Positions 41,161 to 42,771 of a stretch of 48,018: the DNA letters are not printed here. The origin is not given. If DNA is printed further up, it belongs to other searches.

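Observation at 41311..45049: GDP-heptose, 4,6-dehydratase and ColD-type 3-dehydratase operon predicts a GDP-3,6-dideoxyheptose (colitose-like chemistry on a heptose)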

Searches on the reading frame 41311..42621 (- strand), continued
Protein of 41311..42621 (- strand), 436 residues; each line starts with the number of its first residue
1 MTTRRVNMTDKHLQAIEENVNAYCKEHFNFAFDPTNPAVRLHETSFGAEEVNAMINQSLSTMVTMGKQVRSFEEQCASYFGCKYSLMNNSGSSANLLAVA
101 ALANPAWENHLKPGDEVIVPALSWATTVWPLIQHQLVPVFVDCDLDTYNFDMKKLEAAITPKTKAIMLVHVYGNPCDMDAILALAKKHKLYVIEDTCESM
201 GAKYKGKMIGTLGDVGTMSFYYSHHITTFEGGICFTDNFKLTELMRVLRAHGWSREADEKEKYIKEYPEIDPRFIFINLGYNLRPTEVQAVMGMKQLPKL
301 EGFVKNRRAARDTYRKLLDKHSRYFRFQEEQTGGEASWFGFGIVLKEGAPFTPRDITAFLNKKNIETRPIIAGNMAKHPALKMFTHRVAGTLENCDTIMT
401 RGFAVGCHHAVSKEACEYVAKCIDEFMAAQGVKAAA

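Call 24: find_encoding_contigs(protein=P0005, flank=10000, max_places=2)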
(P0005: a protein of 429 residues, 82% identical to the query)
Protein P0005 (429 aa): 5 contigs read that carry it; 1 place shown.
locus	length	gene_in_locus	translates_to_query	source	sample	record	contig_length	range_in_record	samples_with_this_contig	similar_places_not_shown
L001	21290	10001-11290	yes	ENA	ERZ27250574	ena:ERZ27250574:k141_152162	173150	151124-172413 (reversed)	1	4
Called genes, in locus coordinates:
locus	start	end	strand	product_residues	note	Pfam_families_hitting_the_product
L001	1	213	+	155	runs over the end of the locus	PF00210:Ferritin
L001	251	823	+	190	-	PF00160:Pro_isomerase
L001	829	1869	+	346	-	PF02547:Queuosine_synth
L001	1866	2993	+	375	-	PF01702:TGT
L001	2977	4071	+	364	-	PF11739:YdbH-like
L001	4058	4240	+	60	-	PF13617:Lipoprotein_19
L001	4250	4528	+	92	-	PF07027:DUF1318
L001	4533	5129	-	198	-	-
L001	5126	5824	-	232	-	PF00483:NTP_transferase, PF12804:NTP_transf_3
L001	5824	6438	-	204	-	PF13580:SIS_2, PF01380:SIS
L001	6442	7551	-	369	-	PF00288:GHMP_kinases_N, PF08544:GHMP_kinases_C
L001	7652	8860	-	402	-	PF04932:Wzy_C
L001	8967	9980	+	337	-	PF01073:3Beta_HSD, PF01370:Epimerase, PF02719:Polysacc_synt_2, PF04321:RmlD_sub_bind (weak), PF07993:NAD_binding_4, PF16363:GDP_Man_Dehyd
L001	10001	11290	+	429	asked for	PF00266:Aminotran_5 (faint), PF01041:DegT_DnrJ_EryC1, PF01053:Cys_Met_Meta_PP (weak)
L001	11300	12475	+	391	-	PF13692:Glyco_trans_1_4 (weak)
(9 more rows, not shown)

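Call 25: find_encoding_contigs(protein=P0035, flank=10000, max_places=2)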
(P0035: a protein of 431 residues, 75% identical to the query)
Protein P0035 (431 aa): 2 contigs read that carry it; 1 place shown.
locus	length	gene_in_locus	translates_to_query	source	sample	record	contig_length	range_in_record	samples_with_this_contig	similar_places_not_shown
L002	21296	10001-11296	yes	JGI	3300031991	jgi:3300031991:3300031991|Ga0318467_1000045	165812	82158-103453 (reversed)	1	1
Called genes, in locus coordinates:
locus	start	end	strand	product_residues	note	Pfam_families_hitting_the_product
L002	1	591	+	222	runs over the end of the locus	PF01596:Methyltransf_3, PF01135:PCMT (weak), PF13578:Methyltransf_24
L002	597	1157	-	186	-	PF18306:LDcluster4, PF03641:Lysine_decarbox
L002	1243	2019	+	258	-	PF00106:adh_short, PF08659:KR (weak), PF13561:adh_short_C2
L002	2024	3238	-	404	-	PF04996:AstB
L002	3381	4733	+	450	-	-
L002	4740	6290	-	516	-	PF00171:Aldedh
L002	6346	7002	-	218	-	-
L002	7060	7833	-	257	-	PF00005:ABC_tran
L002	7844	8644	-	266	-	-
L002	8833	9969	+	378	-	PF01073:3Beta_HSD, PF01370:Epimerase, PF02719:Polysacc_synt_2, PF07993:NAD_binding_4, PF16363:GDP_Man_Dehyd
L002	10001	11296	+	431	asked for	PF01041:DegT_DnrJ_EryC1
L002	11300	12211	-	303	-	PF00535:Glycos_transf_2, PF10111:Glyco_tranf_2_2 (weak), PF13641:Glyco_tranf_2_3 (weak)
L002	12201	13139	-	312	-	PF00535:Glycos_transf_2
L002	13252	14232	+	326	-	PF01073:3Beta_HSD (weak), PF01370:Epimerase, PF03435:Sacchrp_dh_NADP (faint), PF04321:RmlD_sub_bind (weak), PF05368:NmrA (weak), PF13460:NAD_binding_10, PF16363:GDP_Man_Dehyd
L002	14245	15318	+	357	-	PF01757:Acyl_transf_3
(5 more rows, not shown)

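Call 26: find_related_loci(query=A1, collection=genome_contigs, flank=10000)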
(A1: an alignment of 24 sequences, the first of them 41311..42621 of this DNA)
Query A1 (436 aa) in genome_contigs; peptide patterns used: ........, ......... (x = any residue, [..] = any of these).
600 stretches matched a pattern (row limit reached: there are more); 596 encode a relative of the query (tblastn E <= 1e-3); the best 80 are kept; 80 distinct loci.
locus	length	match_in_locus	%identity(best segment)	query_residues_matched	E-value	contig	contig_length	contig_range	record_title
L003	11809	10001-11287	80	8-436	0e+0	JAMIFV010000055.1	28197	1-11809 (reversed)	MAG: Alphaproteobacteria bacterium isolate UR_AS_metabat.55 k201_1588335, whole genome shotgun sequence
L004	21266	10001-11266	60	6-427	2e-176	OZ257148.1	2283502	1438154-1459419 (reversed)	MAG: Gammaproteobacteria bacterium isolate 445dba32-a52f-45ce-9705-2cdbc1c77c23 genome assembly, chromosome: 2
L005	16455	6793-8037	54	13-427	3e-154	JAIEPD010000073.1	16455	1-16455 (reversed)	MAG: Alphaproteobacteria bacterium isolate co.spades.DASTOOL.1kb_160 c_000000434878, whole genome shotgun sequence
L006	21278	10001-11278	53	7-432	2e-145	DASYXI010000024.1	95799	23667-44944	MAG TPA_asm: Stellaceae bacterium isolate SMAG_U6304 k141_722163, whole genome shotgun sequence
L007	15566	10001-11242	48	15-428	9e-127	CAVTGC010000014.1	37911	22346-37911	MAG: uncultured Candidatus Rokubacteria bacterium isolate MFD09212.bin.1.136 genome assembly, contig: contig_68368, whol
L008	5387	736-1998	44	16-434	5e-125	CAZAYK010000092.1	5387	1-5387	MAG TPA_asm: uncultured Dehalococcoidaceae bacterium isolate binchicken_co19_651 genome assembly, contig: NODE_27059_len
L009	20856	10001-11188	46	32-427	4e-123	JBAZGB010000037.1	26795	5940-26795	MAG: Eubacteriales bacterium isolate SO_2017_LW3_34 NODE_4486_length_26795_cov_1.278311_LW162_2017, whole genome shotgun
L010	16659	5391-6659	44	3-428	2e-120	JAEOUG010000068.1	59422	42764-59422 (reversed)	MAG: Candidatus Thorarchaeota archaeon isolate FT1_004 k127_15201024, whole genome shotgun sequence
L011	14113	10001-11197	45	39-432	3e-118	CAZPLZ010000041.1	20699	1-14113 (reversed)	MAG TPA_asm: uncultured bacterium isolate binchicken_co202_8 genome assembly, contig: NODE_423_length_20699_cov_26.43635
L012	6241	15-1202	44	32-427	1e-117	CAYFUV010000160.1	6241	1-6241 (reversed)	MAG TPA_asm: uncultured Candidatus Bathyarchaeia archaeon isolate ERP108616_co1_152 genome assembly, contig: k119_291722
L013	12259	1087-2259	47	39-429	4e-117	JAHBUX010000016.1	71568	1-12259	MAG: Bdellovibrionales bacterium isolate ACE_BDE2 BDE2_16, whole genome shotgun sequence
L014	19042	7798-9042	44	14-429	1e-114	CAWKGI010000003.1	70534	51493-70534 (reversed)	MAG: uncultured Actinomycetes bacterium isolate MFD02979.bin.2.172 genome assembly, contig: contig_115229, whole genome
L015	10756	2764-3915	47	39-430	2e-113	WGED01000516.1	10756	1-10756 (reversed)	MAG: Cyclobacteriaceae bacterium isolate S146_16 k151_63329, whole genome shotgun sequence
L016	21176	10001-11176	42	40-427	4e-107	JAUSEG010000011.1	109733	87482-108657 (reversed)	MAG: bacterium isolate E14_maxbin.173 E14_k141_962385, whole genome shotgun sequence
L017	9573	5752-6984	41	10-428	2e-107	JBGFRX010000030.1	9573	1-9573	MAG: Candidatus Micrarchaeota archaeon isolate BA1A30.2019.Bin.10 NODE_4907_length_9573_cov_10.317922, whole genome shot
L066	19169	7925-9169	38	26-429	4e-92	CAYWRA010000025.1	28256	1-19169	MAG TPA_asm: uncultured bacterium isolate binchicken_co261_19 genome assembly, contig: NODE_57_length_28256_cov_6.133648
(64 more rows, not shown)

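Call 35: find_encoding_contigs(protein=P0011, flank=10000, max_places=1)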
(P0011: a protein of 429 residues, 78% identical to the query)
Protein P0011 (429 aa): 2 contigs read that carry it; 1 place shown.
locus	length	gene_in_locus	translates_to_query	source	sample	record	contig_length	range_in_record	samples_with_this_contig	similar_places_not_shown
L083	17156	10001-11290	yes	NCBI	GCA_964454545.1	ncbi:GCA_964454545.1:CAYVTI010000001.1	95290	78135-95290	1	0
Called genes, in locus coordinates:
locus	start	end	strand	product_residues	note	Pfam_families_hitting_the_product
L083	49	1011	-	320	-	PF01916:DS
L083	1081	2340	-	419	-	PF00180:Iso_dh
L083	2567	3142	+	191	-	PF13431:TPR_17 (faint), PF13424:TPR_12 (faint), PF14559:TPR_19 (faint), PF07719:TPR_2 (faint), PF13414:TPR_11 (faint), PF00515:TPR_1 (weak)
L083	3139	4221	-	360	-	PF03739:LptF_LptG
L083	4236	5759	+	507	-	PF02789:Peptidase_M17_N, PF00883:Peptidase_M17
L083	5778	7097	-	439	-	PF03721:UDPG_MGDP_dh_N, PF03807:F420_oxidored (faint), PF00984:UDPG_MGDP_dh, PF03720:UDPG_MGDP_dh_C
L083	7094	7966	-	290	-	PF00483:NTP_transferase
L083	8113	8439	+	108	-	-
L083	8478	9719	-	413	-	PF02784:Orn_Arg_deC_N, PF00278:Orn_DAP_Arg_deC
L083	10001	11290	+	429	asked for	PF00155:Aminotran_1_2 (weak), PF00266:Aminotran_5 (weak), PF01041:DegT_DnrJ_EryC1, PF01212:Beta_elim_lyase (faint)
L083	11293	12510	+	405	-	PF00534:Glycos_transf_1, PF13692:Glyco_trans_1_4 (weak)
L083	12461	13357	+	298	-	PF13460:NAD_binding_10 (faint), PF01370:Epimerase (weak)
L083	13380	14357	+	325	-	PF13641:Glyco_tranf_2_3, PF00535:Glycos_transf_2, PF10111:Glyco_tranf_2_2 (weak)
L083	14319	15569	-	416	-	PF09594:GT87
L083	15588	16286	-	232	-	PF01738:DLH (weak), PF02129:Peptidase_S15, PF00561:Abhydrolase_1, PF12146:Hydrolase_4, PF12697:Abhydrolase_6 (weak), PF20408:Abhydrolase_11 (weak), PF00326:Peptidase_S9 (faint)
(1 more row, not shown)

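Call 36: find_encoding_contigs(protein=P0027, flank=10000, max_places=1)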
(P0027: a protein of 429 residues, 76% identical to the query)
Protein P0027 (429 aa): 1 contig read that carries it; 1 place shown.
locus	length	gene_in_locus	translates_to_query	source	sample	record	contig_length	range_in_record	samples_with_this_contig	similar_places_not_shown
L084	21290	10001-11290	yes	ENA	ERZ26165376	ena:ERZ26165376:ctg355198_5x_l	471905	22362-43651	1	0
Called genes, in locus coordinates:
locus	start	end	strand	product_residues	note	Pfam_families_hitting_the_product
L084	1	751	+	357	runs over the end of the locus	PF01548:DEDD_Tnp_IS110, PF02371:Transposase_20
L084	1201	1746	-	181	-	PF10691:DUF2497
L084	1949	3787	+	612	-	PF02743:dCache_1 (weak), PF00512:HisKA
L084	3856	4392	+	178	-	PF00583:Acetyltransf_1, PF13508:Acetyltransf_7 (weak), PF13673:Acetyltransf_10 (weak)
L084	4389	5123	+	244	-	PF00977:His_biosynth, PF01207:Dus (weak)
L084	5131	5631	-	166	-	PF00075:RNase_H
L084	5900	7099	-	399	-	PF04715:, PF00425:Chorismate_bind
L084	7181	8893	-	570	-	-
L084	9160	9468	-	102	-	-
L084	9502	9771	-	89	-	-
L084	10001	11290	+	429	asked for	PF01041:DegT_DnrJ_EryC1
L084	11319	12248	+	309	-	PF00535:Glycos_transf_2, PF10111:Glyco_tranf_2_2 (weak), PF13641:Glyco_tranf_2_3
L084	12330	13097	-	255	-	PF12840:HTH_20, PF08327:AHSA1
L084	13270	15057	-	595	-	PF07167:PhaC_N, PF00561:Abhydrolase_1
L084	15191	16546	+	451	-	-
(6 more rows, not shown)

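Call 37: find_encoding_contigs(protein=P0068, flank=10000, max_places=1)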
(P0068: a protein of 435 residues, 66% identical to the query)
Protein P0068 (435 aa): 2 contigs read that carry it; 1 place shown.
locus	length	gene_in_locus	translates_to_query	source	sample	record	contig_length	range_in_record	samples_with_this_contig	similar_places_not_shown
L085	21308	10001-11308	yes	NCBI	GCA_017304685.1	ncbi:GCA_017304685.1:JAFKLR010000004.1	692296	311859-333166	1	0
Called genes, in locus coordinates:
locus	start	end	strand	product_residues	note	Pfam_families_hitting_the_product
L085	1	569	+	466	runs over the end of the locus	-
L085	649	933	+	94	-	PF01312:Bac_export_2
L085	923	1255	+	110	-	-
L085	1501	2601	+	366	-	PF03562:MltA, PF06725:3D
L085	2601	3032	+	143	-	PF00075:RNase_H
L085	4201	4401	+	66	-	PF09992:NAGPA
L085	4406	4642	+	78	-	PF07866:DUF1653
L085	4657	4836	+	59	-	-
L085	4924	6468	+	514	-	PF13541:ChlI, PF00158:Sigma54_activat (faint), PF01078:Mg_chelatase, PF07728:AAA_5, PF00493:MCM (weak), PF13335:Mg_chelatase_C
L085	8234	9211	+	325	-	PF04972:BON, PF00263:Secretin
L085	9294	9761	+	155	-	-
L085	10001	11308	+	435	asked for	PF00155:Aminotran_1_2 (weak), PF01041:DegT_DnrJ_EryC1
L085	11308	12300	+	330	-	PF01073:3Beta_HSD (weak), PF01370:Epimerase, PF05368:NmrA (faint), PF13460:NAD_binding_10 (weak), PF16363:GDP_Man_Dehyd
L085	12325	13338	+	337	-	PF01073:3Beta_HSD, PF01370:Epimerase, PF02719:Polysacc_synt_2 (faint), PF05368:NmrA, PF16363:GDP_Man_Dehyd, PF13460:NAD_binding_10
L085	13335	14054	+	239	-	PF00106:adh_short, PF01370:Epimerase, PF03807:F420_oxidored (faint), PF08659:KR, PF16363:GDP_Man_Dehyd (weak), PF13561:adh_short_C2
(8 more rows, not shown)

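Call 41: find_encoding_contigs(protein=P0020, flank=10000, max_places=1)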
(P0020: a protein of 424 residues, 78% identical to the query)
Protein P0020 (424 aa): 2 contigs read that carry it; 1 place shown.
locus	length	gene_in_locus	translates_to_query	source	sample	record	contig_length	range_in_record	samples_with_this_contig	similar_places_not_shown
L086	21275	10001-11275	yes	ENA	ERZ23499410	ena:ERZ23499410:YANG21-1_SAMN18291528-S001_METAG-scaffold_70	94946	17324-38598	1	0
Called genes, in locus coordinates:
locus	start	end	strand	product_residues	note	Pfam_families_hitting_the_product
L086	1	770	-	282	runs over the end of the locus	-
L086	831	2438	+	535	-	PF00999:Na_H_Exchanger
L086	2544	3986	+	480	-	PF13520:AA_permease_2, PF00324:AA_permease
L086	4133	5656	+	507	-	-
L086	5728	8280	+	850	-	PF14559:TPR_19, PF13432:TPR_16, PF13424:TPR_12, PF00515:TPR_1, PF14559:TPR_19, PF13432:TPR_16, PF13432:TPR_16, PF13844:Glyco_transf_41, +29 more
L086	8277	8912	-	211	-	-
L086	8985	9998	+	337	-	PF01073:3Beta_HSD, PF01370:Epimerase, PF02719:Polysacc_synt_2, PF04321:RmlD_sub_bind (weak), PF07993:NAD_binding_4 (weak), PF16363:GDP_Man_Dehyd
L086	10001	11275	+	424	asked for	PF01041:DegT_DnrJ_EryC1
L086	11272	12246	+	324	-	PF01073:3Beta_HSD (weak), PF01370:Epimerase, PF02719:Polysacc_synt_2 (faint), PF04321:RmlD_sub_bind (weak), PF05368:NmrA, PF13460:NAD_binding_10, PF16363:GDP_Man_Dehyd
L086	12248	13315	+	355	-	PF05050:Methyltransf_21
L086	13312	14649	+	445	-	-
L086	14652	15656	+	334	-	PF01073:3Beta_HSD, PF01370:Epimerase, PF02719:Polysacc_synt_2 (faint), PF05368:NmrA, PF16363:GDP_Man_Dehyd, PF13460:NAD_binding_10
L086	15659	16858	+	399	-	PF13469:Sulfotransfer_3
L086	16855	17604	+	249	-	PF13489:Methyltransf_23, PF01209:Ubie_methyltran, PF08241:Methyltransf_11, PF08242:Methyltransf_12, PF13649:Methyltransf_25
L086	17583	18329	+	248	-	PF00106:adh_short, PF08659:KR, PF23441:SDR, PF13561:adh_short_C2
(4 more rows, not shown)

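Call 42: find_encoding_contigs(protein=P0042, flank=10000, max_places=1)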
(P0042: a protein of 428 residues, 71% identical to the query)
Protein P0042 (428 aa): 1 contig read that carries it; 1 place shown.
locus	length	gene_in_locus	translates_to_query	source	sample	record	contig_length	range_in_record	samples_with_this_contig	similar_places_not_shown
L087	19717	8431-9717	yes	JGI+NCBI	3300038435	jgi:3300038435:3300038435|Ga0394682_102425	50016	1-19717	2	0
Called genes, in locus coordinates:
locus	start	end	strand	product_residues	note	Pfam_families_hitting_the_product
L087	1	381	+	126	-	?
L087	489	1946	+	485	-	PF13520:AA_permease_2, PF00324:AA_permease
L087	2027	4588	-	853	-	PF13432:TPR_16, PF13371:TPR_9, PF13424:TPR_12, PF14559:TPR_19, PF13424:TPR_12, PF13432:TPR_16, PF00515:TPR_1, PF13181:TPR_8, +23 more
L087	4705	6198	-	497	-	-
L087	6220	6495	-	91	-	-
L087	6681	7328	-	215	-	-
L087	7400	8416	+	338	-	PF01073:3Beta_HSD, PF01370:Epimerase, PF02719:Polysacc_synt_2, PF04321:RmlD_sub_bind (weak), PF07993:NAD_binding_4, PF16363:GDP_Man_Dehyd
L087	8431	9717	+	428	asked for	PF01041:DegT_DnrJ_EryC1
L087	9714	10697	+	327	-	PF01073:3Beta_HSD (weak), PF01370:Epimerase, PF02719:Polysacc_synt_2 (faint), PF04321:RmlD_sub_bind (weak), PF05368:NmrA (weak), PF13460:NAD_binding_10, PF16363:GDP_Man_Dehyd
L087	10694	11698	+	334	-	PF01073:3Beta_HSD, PF01370:Epimerase, PF02719:Polysacc_synt_2 (faint), PF05368:NmrA (weak), PF16363:GDP_Man_Dehyd, PF13460:NAD_binding_10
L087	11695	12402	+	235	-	PF05721:PhyH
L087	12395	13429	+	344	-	PF05050:Methyltransf_21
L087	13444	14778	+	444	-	-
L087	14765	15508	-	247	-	PF01370:Epimerase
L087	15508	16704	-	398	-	PF02779:Transket_pyr, PF02780:Transketolase_C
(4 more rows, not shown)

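Call 43: find_encoding_contigs(protein=P0079, flank=10000, max_places=1)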
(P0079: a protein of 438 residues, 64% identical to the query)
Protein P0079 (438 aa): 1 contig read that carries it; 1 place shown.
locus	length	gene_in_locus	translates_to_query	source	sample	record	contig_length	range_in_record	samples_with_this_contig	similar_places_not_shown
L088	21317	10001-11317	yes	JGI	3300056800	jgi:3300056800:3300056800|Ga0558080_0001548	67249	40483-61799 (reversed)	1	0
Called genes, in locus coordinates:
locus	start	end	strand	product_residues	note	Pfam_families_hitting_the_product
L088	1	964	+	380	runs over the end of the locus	PF20706:GT4-conflict, PF00534:Glycos_transf_1, PF13692:Glyco_trans_1_4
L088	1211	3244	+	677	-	-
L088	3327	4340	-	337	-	PF01073:3Beta_HSD, PF01370:Epimerase, PF02719:Polysacc_synt_2, PF04321:RmlD_sub_bind, PF05368:NmrA, PF13460:NAD_binding_10 (weak), PF16363:GDP_Man_Dehyd, PF07993:NAD_binding_4 (weak)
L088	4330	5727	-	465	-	PF13727:CoA_binding_3, PF02397:Bac_transf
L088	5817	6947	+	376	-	PF13439:Glyco_transf_4, PF00534:Glycos_transf_1, PF13692:Glyco_trans_1_4, PF20706:GT4-conflict (weak)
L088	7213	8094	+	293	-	PF01061:ABC2_membrane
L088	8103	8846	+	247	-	PF00005:ABC_tran, PF13304:AAA_21 (faint)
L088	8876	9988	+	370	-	PF00288:GHMP_kinases_N, PF08544:GHMP_kinases_C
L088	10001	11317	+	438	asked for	PF01041:DegT_DnrJ_EryC1, PF00155:Aminotran_1_2 (weak), PF01053:Cys_Met_Meta_PP (faint)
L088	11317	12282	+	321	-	PF01073:3Beta_HSD, PF01370:Epimerase, PF02719:Polysacc_synt_2 (faint), PF04321:RmlD_sub_bind (weak), PF05368:NmrA (weak), PF07993:NAD_binding_4 (faint), PF13460:NAD_binding_10, PF16363:GDP_Man_Dehyd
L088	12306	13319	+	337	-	PF01073:3Beta_HSD, PF01370:Epimerase, PF02719:Polysacc_synt_2 (faint), PF05368:NmrA (weak), PF16363:GDP_Man_Dehyd, PF13460:NAD_binding_10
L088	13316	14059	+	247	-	PF00106:adh_short, PF08659:KR, PF23441:SDR (weak), PF13561:adh_short_C2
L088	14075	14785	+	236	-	PF00535:Glycos_transf_2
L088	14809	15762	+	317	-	PF00355:Rieske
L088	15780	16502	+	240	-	PF05721:PhyH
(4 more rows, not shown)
